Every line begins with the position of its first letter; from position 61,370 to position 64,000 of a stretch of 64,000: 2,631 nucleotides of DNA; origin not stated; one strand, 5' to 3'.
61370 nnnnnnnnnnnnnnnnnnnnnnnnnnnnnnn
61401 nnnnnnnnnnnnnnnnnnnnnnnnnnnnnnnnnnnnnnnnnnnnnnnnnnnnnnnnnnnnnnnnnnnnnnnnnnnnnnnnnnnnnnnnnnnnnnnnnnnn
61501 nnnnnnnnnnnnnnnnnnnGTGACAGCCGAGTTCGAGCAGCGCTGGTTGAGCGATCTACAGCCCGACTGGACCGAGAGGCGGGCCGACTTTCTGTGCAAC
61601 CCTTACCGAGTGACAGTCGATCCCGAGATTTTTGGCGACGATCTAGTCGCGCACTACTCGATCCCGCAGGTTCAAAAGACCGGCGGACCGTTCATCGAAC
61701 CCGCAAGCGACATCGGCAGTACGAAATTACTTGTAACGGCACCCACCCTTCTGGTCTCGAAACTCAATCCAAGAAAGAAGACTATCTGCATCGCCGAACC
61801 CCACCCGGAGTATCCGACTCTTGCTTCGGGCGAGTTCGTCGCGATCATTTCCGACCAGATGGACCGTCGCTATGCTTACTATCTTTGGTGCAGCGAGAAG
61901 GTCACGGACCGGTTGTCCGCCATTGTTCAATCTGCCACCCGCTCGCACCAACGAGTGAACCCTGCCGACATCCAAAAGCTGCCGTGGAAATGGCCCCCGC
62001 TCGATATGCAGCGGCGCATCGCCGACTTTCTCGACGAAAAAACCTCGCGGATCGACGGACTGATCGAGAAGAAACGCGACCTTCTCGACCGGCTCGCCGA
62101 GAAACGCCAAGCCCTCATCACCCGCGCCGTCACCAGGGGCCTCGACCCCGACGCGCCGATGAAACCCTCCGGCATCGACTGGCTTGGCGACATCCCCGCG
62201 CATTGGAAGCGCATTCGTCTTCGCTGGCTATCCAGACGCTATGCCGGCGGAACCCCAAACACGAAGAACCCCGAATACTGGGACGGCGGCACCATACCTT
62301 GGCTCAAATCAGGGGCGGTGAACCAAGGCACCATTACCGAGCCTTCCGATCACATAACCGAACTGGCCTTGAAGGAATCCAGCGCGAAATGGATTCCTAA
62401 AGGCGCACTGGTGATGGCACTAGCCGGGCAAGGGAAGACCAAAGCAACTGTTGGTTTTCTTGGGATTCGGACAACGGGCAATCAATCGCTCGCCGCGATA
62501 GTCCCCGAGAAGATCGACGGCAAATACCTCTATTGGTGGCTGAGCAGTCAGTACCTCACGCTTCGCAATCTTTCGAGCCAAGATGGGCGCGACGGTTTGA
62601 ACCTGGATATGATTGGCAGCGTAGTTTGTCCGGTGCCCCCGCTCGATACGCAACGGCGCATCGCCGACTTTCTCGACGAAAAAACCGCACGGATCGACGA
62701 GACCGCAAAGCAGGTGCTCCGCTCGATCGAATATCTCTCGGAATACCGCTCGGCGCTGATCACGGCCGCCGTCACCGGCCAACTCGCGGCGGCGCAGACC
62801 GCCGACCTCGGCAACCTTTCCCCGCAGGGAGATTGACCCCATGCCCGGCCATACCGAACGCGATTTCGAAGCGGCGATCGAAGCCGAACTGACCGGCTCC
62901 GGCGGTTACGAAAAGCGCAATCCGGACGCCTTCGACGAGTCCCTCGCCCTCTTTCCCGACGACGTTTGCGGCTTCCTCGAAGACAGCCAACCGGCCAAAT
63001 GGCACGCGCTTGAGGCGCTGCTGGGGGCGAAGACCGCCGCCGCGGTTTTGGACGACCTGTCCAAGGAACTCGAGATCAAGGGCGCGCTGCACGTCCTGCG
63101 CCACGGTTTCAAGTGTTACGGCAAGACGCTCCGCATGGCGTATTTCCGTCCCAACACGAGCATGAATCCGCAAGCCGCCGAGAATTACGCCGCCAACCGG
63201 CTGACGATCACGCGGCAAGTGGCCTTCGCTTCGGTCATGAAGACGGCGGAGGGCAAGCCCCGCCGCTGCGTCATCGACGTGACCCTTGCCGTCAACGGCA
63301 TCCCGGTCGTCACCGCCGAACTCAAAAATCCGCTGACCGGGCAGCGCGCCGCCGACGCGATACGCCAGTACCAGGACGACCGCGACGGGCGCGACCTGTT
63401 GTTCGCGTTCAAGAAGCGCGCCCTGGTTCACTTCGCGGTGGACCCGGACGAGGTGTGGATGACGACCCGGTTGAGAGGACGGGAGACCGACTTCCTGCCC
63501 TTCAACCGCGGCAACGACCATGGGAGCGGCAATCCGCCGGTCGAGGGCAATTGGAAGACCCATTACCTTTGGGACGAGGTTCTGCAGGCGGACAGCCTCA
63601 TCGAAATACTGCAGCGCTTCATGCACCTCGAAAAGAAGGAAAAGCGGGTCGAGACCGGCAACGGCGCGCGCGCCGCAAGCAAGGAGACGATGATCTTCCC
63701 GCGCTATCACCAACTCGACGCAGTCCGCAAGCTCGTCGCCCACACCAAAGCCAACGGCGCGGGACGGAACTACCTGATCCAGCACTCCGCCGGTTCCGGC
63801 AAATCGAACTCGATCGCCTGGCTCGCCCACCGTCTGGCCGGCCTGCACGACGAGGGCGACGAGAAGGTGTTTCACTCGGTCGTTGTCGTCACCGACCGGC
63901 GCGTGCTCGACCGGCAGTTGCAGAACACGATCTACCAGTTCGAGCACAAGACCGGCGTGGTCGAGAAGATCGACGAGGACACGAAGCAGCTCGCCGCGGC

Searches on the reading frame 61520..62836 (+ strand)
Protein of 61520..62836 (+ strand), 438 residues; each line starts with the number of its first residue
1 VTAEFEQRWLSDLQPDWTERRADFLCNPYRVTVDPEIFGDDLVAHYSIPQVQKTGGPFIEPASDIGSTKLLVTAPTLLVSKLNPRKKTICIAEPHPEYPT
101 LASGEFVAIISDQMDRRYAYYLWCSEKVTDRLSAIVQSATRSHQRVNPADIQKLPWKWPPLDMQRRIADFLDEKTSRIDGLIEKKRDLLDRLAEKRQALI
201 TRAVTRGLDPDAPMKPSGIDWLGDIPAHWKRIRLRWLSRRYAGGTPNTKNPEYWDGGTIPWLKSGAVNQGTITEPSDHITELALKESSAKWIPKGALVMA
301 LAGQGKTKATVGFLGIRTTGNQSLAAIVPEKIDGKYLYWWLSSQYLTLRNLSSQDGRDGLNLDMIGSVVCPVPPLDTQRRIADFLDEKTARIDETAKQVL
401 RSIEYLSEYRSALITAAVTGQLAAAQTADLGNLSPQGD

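Call 9: search_protein_families(library=pfam, proteins=[window:61520-62833:+])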
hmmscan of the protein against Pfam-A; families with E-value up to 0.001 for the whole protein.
window:61520-62833:+ (438 aa): 1 family
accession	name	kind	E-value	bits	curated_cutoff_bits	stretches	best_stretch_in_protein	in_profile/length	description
PF01420.25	Methylase_S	-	5e-20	72.8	22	1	242-402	17-165/168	Type I restriction modification DNA specificity domain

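Call 14: find_encoding_contigs(protein=window:61520-62836:+, flank=6000, max_places=10)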
Protein window:61520-62836:+ (438 aa): no gene with exactly this product is on record in the collection.

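Call 16: find_encoding_contigs(protein=window:61520-62833:+, flank=6000, max_places=10)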
Protein seq(438 aa) (438 aa): no gene with exactly this product is on record in the collection.

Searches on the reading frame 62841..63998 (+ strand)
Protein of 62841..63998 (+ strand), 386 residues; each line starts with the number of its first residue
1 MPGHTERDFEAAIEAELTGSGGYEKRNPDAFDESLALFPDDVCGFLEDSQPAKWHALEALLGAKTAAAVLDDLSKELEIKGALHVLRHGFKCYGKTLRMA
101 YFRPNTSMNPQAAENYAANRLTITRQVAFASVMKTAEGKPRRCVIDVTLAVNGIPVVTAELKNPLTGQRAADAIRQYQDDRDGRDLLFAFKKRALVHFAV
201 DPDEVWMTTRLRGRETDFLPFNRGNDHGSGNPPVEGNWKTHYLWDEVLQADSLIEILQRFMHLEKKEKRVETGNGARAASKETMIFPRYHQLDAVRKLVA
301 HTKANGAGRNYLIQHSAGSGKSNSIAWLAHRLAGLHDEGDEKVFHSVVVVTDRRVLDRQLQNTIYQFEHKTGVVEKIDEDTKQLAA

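Call 9: search_protein_families(library=pfam, proteins=[window:62841-63998:+])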
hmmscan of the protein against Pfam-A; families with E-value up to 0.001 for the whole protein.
window:62841-63998:+ (386 aa): 3 families
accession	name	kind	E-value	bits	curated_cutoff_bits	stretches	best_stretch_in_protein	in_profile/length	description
PF04313.20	HSDR_N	-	7.1e-14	52.6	25.1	1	114-215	105-197/198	Type I restriction enzyme R protein N terminus (HSDR_N)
PF18766.7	SWI2_SNF2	-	1.3e-10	41.7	26.7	1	290-372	1-76/221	SWI2/SNF2 ATPase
PF04851.21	ResIII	-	1.7e-07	31.7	22.5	1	287-382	4-93/164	Type III restriction enzyme, res subunit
